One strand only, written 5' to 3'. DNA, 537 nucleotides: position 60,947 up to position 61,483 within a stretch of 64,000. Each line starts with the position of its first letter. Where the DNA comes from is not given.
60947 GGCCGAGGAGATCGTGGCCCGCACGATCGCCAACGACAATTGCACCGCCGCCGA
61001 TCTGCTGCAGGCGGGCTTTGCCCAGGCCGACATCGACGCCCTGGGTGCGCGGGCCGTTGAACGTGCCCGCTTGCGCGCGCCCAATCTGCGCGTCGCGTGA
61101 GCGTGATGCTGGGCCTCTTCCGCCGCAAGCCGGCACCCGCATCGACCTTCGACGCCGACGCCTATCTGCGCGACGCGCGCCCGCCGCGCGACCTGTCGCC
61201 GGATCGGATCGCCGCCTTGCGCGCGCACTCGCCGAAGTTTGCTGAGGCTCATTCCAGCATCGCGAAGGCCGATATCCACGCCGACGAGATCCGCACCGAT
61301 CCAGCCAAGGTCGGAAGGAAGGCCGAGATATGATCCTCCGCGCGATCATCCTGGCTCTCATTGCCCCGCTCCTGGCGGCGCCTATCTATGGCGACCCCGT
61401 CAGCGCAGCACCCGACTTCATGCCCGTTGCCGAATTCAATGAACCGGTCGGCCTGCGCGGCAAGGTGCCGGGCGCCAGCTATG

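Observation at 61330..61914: The prophage early operon encodes a secreted LapG-family (BTLCP) cysteine protease, and the host genome 45 kb away encodes a LapA-like adhesin with the matching cleavage motif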

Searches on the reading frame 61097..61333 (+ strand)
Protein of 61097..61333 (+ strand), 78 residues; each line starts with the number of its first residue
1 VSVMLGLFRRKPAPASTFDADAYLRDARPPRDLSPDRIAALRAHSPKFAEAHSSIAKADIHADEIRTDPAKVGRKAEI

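Call 13: search_protein_families(library=pfam, proteins=[window:61097-61333:+], max_evalue=0.01)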
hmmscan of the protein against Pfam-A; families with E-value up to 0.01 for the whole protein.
window:61097-61333:+ (78 aa): 0 families

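Call 14: search_protein_families(library=ncbifam, proteins=[window:61097-61333:+], max_evalue=0.01)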
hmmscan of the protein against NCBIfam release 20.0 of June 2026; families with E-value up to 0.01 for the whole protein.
window:61097-61333:+ (78 aa): 0 families

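Call 15: search_protein_families(library=phrogs, proteins=[window:61097-61333:+], max_evalue=0.001)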
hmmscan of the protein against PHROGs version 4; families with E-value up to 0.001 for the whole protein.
window:61097-61333:+ (78 aa): 0 families
